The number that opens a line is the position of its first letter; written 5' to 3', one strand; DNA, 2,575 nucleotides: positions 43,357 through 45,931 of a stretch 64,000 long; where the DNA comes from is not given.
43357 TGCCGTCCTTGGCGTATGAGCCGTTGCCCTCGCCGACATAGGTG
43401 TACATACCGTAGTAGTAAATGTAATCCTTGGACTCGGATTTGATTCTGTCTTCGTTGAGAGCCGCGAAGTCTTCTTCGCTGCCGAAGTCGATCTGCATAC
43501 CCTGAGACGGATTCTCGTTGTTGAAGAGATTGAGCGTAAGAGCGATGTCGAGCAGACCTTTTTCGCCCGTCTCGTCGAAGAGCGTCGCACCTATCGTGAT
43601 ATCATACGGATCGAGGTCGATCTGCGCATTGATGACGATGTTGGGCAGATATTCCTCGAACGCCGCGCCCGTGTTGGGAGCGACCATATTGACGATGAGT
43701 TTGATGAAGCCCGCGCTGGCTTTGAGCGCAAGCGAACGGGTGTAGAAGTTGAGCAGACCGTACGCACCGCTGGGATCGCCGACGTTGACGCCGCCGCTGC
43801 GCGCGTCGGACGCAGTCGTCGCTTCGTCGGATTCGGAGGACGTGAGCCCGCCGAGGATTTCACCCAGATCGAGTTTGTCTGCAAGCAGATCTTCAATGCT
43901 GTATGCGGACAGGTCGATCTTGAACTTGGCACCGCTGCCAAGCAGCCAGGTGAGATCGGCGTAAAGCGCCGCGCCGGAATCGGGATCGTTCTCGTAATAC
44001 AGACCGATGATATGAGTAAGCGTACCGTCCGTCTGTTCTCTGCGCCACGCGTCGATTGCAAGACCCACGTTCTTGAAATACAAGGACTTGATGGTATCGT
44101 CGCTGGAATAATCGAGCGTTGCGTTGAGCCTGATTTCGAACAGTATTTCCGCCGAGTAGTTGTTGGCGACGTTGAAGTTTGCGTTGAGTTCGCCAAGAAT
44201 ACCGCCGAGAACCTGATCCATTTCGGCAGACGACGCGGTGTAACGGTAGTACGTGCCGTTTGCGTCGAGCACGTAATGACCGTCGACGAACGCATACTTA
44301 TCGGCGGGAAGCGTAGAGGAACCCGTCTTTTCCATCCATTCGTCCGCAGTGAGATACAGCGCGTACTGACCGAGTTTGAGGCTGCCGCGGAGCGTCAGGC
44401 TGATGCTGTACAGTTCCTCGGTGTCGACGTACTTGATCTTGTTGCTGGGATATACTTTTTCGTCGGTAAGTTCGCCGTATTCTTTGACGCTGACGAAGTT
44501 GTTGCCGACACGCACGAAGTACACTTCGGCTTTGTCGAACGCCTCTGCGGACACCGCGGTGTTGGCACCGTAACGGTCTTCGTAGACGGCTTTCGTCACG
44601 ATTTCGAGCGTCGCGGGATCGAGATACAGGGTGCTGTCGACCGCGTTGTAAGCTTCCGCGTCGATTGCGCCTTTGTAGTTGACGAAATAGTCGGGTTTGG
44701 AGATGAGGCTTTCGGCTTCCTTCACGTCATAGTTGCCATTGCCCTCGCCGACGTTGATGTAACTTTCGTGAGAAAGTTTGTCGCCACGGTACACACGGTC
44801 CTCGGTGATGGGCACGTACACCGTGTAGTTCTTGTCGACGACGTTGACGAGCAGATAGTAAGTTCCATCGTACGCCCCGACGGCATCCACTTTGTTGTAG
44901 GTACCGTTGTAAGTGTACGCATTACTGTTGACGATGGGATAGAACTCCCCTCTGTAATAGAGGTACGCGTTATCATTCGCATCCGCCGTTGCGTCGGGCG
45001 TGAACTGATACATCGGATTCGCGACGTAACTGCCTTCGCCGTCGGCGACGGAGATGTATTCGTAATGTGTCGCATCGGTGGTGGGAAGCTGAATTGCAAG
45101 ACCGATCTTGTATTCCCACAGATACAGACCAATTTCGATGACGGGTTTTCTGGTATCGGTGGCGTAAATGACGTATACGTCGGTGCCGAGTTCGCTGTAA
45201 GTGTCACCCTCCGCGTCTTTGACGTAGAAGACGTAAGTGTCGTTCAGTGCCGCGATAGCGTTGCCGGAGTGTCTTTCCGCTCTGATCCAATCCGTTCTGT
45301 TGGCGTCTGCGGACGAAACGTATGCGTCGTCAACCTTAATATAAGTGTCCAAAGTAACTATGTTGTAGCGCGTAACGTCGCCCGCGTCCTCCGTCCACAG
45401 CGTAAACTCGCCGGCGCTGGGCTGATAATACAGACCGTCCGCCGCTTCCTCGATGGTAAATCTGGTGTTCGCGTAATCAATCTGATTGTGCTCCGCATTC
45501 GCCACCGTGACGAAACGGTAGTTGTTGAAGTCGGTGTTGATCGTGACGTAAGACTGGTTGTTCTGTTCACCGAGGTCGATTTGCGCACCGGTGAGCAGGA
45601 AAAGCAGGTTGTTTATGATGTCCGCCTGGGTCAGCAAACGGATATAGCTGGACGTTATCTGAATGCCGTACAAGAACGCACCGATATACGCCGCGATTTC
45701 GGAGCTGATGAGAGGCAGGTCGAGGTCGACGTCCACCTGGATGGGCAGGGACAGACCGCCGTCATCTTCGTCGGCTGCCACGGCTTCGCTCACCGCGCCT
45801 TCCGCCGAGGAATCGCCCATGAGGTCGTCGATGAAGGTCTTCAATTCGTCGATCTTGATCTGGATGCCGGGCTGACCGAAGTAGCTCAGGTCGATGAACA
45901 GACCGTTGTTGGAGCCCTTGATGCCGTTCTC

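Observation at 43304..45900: Tyr-rich beta-hairpin insertions with a recurring Y-x-x-V-[GA]-[ED]-G-x-G-x-Y signature inflate the central modules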

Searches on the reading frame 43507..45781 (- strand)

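Call 28: search_solved_structures(query=window:43507-45547:-, max_evalue=10)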
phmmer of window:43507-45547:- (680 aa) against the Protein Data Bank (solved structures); distinct sequences matched with E-value up to 10: 3.
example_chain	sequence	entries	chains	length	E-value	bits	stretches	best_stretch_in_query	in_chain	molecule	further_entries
5aos_A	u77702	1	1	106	0.94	11.4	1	179-238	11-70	Carbohydrate binding module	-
5fu4_A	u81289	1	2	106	0.97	11.3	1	179-239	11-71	CBM74-RFGH5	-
5aot_A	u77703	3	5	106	1.1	11.2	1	179-238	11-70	Carbohydrate binding module | CBM74-RFGH5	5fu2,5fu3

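Call 44: find_homologous_proteins(query=A3, max_evalue=0.001)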
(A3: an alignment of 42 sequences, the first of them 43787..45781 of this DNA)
Query A3 (42 sequences): 8000 candidates shared short words with the query, none scored E <= 0.001.
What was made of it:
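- Tried and rejected: The third homologue search, run with that alignment, returned nothing and was wasted (call 44).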

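Call 61: predict_structure(alignment_id=A4)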
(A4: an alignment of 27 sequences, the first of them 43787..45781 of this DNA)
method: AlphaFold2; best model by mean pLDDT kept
length: 665 residues; sequences in the alignment: 27
mean_pLDDT: 61.5   pTM: 0.35
mean pLDDT of the five models: 61.5, 58.8, 58.0, 56.7, 52.5
residues with pLDDT >= 90: 22; 70-90: 230; 50-70: 207; < 50: 206
segments of 3 or more residues with pLDDT < 50: 1-86, 210-221, 223-225, 232-240, 355-368, 451-457, 520-542, 558-567, 632-665
pLDDT, mean of each block of 10 residues (from residue 1): 23 22 28 32 31 40 41 36 47 66 61 68 55 68 76 75 66 67 79 76 60 46 48 42 76 72 79 82 88 88 87 74 90 70 69 50 39 81 83 82 85 84 69 83 71 45 58 72 85 80 77 66 42 39 61 56 45 68 63 65 63 63 61 45 36 27 28
secondary structure, 60 per line:
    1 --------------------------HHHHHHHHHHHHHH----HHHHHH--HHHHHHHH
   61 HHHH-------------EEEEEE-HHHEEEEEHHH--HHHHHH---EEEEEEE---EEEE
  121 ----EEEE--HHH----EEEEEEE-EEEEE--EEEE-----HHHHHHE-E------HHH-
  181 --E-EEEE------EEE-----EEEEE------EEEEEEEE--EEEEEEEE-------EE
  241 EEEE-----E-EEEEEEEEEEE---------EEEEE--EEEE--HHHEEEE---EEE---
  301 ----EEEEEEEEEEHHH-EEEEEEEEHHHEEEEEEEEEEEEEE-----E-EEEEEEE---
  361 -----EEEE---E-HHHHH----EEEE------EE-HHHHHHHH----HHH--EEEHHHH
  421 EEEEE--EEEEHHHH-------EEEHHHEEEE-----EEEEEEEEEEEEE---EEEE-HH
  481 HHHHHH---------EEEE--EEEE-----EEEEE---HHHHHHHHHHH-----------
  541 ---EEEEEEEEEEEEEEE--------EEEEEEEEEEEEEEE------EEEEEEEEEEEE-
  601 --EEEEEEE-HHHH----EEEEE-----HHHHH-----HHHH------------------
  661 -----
elements in order (helices of 4 or more, strands of 3 or more residues): H27-40 H45-50 H53-64 E78-83 E88-92 H98-103 E107-113 E117-120 E125-128 E138-144 E146-150 E153-156 H162-167 E185-188 E195-197 E203-207 E214-221 E224-231 E239-244 E252-262 E272-276 E279-282 E288-291 E295-297 E305-314 E319-326 E330-343 E351-357 E366-369 H375-379 E384-387 H397-404 E414-416 H417-420 E421-425 E428-431 H432-435 E443-445 E449-452 E458-470 E474-477 H479-486 E496-499 E502-505 E511-515 H519-529 E544-558 E567-581 E588-599 E603-609 H611-614 E619-623 H629-633 H639-642
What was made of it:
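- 45152..45508 (-): Tyr-rich segment 10a (aa 3267-3385), a beta-rich sub-domain. AF2 model 2 residues ~92-210, block pLDDT 55-79, about 9 short strands (call 61).
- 44417..45076 (-): Tyr-rich segment 10b (aa 3411-3630). It contains signature hairpins 1 and 2 and the invariant YLYYRG hairpin. AF2 block pLDDT is mostly 70-90, with dips to 39-50 around aa 3526-3545 (call 61).
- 45017..45058 (-): Signature copy 1, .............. (aa 3417-3430). Modelled as strand E239-244, turn 245-251, strand E252-262, pLDDT ~75 (call 61).
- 44720..44761 (-): Signature copy 2, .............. (aa 3516-3529). Modelled as strand E330-343, turn 344-350, strand E351-357, with pLDDT falling from ~70 to ~50 (call 61).
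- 44231..44362 (-): Tyr-rich segment 10c (aa 3649-3692), including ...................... Three-strand meander E496-499, E502-505, E511-515 at pLDDT 77-80 (call 61).
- Both module-10 signature copies come out as strand-turn-strand (call 61).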

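Call 64: fold_search(model_id=the predicted structure, library=pdb)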
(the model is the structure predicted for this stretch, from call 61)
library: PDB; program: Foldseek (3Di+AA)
matches with E <= 10: 317; with E <= 0.001: 0
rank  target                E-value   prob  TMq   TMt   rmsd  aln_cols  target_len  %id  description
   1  5foy_A                9.4e-03  0.09  0.07  0.09  31.0       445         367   10  De novo structure of the binary mosquito larvicide BinAB at pH 7 (released 2016-10-05)
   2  4p1x_C                2.8e-02  0.08  0.06  0.12  26.5       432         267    6  Crystal structure of staphylococcal LUK prepore (released 2014-10-01)
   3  5g37_A                2.8e-02  0.05  0.06  0.09  31.1       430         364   10  MR structure of the binary mosquito larvicide BinAB at pH 5 (released 2016-10-05)
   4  4tw1_H                3.0e-02  0.12  0.08  0.15  29.6       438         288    9  Crystal structure of the octameric pore complex of the Staphylococcus aureus Bi-component Toxin LukGH (released 2014-11-12)
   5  5foz_A                3.3e-02  0.06  0.05  0.09  33.0       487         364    8  De novo structure of the binary mosquito larvicide BinAB at pH 10 (released 2016-10-05)
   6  5t89_Y                3.7e-02  0.03  0.07  0.07  50.6       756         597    7  Crystal structure of VEGF-A in complex with VEGFR-1 domains D1-6 (released 2017-02-01)
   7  2qk7_B                4.3e-02  0.10  0.07  0.14  25.4       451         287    7  A covalent S-F heterodimer of staphylococcal gamma-hemolysin (released 2008-02-19)
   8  4p1x_G                6.6e-02  0.08  0.06  0.14  27.3       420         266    7  Crystal structure of staphylococcal LUK prepore (released 2014-10-01)
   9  9dc4_A                6.6e-02  0.05  0.07  0.06  32.2       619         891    9  Transferrin Binding Protein A in complex with transferrin binding protein B, transferrin and globular domain of TonB (released 2026-03-04)
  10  4q7g                  7.3e-02  0.06  0.07  0.11  24.1       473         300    6  1.7 Angstrom Crystal Structure of leukotoxin LukD from Staphylococcus aureus. (released 2014-05-07)
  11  3anz_C                7.3e-02  0.05  0.05  0.10  38.2       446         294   10  Crystal Structure of alpha-hemolysin (released 2011-06-22)
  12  6iaa_A                7.7e-02  0.03  0.06  0.05  37.1       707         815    9  hRobo2 ectodomain (released 2019-03-13)
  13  1pvl                  8.1e-02  0.06  0.06  0.12  27.4       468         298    7  STRUCTURE OF THE PANTON-VALENTINE LEUCOCIDIN F COMPONENT FROM STAPHYLOCOCCUS AUREUS (released 1999-06-15)
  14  3b07_A                8.1e-02  0.05  0.06  0.12  32.4       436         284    6  Crystal structure of octameric pore form of gamma-hemolysin from Staphylococcus aureus (released 2011-10-12)
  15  6u2s                  8.6e-02  0.07  0.08  0.14  24.7       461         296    7  Structure-based discovery of a novel small-molecule inhibitor of methicillin-resistant S. aureus (released 2020-03-25)
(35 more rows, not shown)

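Call 69: fold_search(model_id=the predicted structure, library=viral)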
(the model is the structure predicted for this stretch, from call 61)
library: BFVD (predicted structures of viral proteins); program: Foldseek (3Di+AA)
matches with E <= 10: 330; with E <= 0.001: 0
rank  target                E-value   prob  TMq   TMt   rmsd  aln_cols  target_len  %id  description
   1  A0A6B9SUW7            2.4e-03  0.10  0.07  0.08  33.2       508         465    8  (no name in the UniProt tables at hand)
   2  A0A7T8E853            7.0e-03  0.66  0.10  0.16  23.3       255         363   10  Uncharacterized protein [Soybean thrips denso-like virus 2]
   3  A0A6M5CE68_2          2.1e-02  0.05  0.07  0.06  42.0       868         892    9  (no name in the UniProt tables at hand)
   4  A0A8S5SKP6            2.5e-02  0.04  0.06  0.08  36.5       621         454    7  Uncharacterized protein [Siphoviridae sp. ctrCN24]
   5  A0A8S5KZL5            3.1e-02  0.06  0.07  0.07  30.4       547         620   11  Maturation protein (Fragment) [ssRNA phage SRR6960799_4]
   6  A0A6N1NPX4            3.8e-02  0.03  0.06  0.07  35.1       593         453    8  Uncharacterized protein [Tupanvirus deep ocean]
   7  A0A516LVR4            3.8e-02  0.03  0.06  0.06  29.2       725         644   11  (no name in the UniProt tables at hand)
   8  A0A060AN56            5.8e-02  0.04  0.07  0.08  42.6       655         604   10  Tail assembly protein [Enterococcus phage IME-EFm1]
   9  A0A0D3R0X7            8.8e-02  0.60  0.10  0.31  14.8       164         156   10  Uncharacterized protein [La Joya virus]
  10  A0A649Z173            9.8e-02  0.04  0.08  0.10  37.6       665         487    8  (no name in the UniProt tables at hand)
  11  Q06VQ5                1.0e-01  0.14  0.07  0.12  15.2       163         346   12  (no name in the UniProt tables at hand)
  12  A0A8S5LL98            1.3e-01  0.02  0.05  0.07  27.4       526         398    8  Prokaryotic membrane lipoprotein lipid attachment site [Siphoviridae sp. ctvod4]
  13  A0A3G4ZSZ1            2.2e-01  0.08  0.05  0.11  20.7       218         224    6  Uncharacterized protein [Edafosvirus sp.]
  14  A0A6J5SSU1            2.3e-01  0.12  0.06  0.17  17.5       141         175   11  Uncharacterized protein [uncultured Caudovirales phage]
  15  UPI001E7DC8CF         2.7e-01  0.30  0.07  0.22  15.4        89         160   11  (no name look-up for this kind of identifier)
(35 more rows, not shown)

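Call 76: search_solved_structures(query=A3, max_evalue=10)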
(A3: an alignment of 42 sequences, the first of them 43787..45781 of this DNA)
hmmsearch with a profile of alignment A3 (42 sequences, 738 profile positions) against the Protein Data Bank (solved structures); distinct sequences matched with E-value up to 10: 0.

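Call 77: search_protein_families(library=pfam, alignment_id=A3, max_evalue=1)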
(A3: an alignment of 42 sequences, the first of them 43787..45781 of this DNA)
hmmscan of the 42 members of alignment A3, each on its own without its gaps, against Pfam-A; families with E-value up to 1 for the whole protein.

A. member 1, window:43787-45781:- (665 aa): 0 families

B. families by the number of members that match (of 42 scanned): 23 families
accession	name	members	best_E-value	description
PF21459.3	INI1_DNA-bd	2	0.01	SWI/SNF Subunit INI1, DNA binding domain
PF18757.6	Nmad5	1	0.0099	Nucleotide modification associated domain 5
PF06419.17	COG6_N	1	0.011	Conserved oligomeric complex COG6, N-terminal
PF04522.18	BBMV_Gp1_N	1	0.02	Broad bean mottle virus, Gp1, N-terminal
PF13620.12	CarboxypepD_reg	1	0.032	Carboxypeptidase regulatory-like domain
PF11999.13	Ice_binding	1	0.038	Ice-binding-like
PF01839.29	FG-GAP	1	0.043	FG-GAP repeat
PF08855.15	DUF1825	1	0.044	Domain of unknown function (DUF1825)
PF16168.11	AIDA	1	0.049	Adhesin of bacterial autotransporter system, probable stalk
PF20633.2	CoV_NSP13_stalk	1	0.059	Coronavirus Nonstructural protein 13, stalk domain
PF14338.12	Mrr_N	1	0.1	Mrr N-terminal domain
PF20475.3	DUF6717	1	0.11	Family of unknown function (DUF6717)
PF14686.12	fn3_3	1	0.11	Polysaccharide lyase family 4, domain II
PF24210.1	T4_RIIA1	1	0.11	RIIA.1-like protein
PF22460.2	Neopullulanase-like_C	1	0.11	Neopullulanase-like, C-terminal domain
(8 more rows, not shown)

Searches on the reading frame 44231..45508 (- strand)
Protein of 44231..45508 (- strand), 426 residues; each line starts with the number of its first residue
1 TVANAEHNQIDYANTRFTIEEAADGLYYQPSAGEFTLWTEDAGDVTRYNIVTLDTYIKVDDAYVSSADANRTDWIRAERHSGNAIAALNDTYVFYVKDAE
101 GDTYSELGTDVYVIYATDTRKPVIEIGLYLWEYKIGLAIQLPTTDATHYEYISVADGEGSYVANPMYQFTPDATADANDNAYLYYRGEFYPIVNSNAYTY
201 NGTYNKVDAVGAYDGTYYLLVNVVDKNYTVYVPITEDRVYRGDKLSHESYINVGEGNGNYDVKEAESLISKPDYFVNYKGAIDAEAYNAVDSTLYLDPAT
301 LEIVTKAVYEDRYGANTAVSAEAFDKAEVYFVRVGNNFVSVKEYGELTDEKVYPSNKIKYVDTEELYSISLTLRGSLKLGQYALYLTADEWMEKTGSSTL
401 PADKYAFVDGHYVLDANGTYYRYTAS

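Call 54: search_solved_structures(query=A5, max_evalue=10, show_alignments=2)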
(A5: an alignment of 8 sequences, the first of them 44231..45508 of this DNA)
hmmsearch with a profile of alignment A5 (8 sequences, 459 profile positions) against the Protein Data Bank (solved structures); distinct sequences matched with E-value up to 10: 1.
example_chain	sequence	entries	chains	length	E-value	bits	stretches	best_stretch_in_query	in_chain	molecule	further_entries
9no3_A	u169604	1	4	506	0.93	11.9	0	179-207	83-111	TerARA - arabinofuranosidase/xylosidase from metagenome of Pseudacanthotermes militaris.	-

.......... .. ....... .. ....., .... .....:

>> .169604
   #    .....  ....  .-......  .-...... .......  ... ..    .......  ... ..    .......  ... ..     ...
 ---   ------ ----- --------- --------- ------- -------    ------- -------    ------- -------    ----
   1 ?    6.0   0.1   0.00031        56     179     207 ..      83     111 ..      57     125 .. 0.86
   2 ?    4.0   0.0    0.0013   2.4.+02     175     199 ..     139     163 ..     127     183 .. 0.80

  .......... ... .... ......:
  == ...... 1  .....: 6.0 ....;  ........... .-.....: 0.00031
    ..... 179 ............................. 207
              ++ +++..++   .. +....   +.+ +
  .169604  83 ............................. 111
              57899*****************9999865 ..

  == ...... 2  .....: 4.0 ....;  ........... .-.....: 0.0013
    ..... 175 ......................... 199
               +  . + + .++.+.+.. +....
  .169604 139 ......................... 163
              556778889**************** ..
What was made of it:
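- No PDB sequence or profile hit (calls 28, 54, 76).
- Tried and rejected: A weak CBM74 hit (E~1, call 28) and a GH43-like arabinofuranosidase hit (E 0.93, call 54) were rejected as noise.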

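Call 55: search_protein_families(library=pfam, alignment_id=A5, max_evalue=10)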
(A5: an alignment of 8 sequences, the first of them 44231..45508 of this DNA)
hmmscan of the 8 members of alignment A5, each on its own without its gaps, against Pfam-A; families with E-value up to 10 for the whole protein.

A. member 1, window:44231-45508:- (426 aa): 1 family
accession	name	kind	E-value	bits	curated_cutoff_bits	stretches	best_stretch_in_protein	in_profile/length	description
PF20310.4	HTH_Tnp_2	-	0.19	12.1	23.8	1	332-364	78-110/131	Transposon related HTH domain protein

B. families by the number of members that match (of 8 scanned): 5 families
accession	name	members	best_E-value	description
PF06019.16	Phage_30_8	1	0.096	Phage GP30.8 protein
PF20310.4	HTH_Tnp_2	1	0.19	Transposon related HTH domain protein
PF13517.12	FG-GAP_3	1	0.39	FG-GAP-like repeat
PF23638.1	DUF7145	1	0.79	Domain of unknown function (DUF7145)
PF08884.16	Flagellin_D3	1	5.6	Flagellin D3 domain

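Call 59: search_protein_representatives(alignment_id=A5)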
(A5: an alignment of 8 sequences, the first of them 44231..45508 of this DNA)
Query: 8 sequences, 459 profile positions. Proteins with E-value up to 0.001 (for the whole library): 15; up to 1e-10: 11; up to 1e-30: 9. The best 15 are listed.
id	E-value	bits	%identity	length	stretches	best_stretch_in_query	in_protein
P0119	1.0e-198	677.7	-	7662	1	1-459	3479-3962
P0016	3.3e-195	666.1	-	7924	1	2-459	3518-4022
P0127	1.2e-156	539.1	-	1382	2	2-459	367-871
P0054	2.5e-143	495.1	-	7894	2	2-459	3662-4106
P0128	4.6e-113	395.3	-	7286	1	3-458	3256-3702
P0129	3.1e-101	356.4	-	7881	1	3-459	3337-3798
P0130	6.8e-65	236.6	-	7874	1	3-443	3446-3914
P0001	6.1e-60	220.2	-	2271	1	233-459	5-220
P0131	3.4e-31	125.4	-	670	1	337-459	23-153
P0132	2.2e-15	73.4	-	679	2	11-353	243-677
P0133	1.4e-14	70.6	-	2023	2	13-208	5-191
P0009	3.3e-10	56.3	-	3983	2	11-214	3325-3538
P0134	1.9e-09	53.7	-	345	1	3-170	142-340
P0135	1.6e-05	40.9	-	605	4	303-380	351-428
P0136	4.0e-05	39.5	-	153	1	5-61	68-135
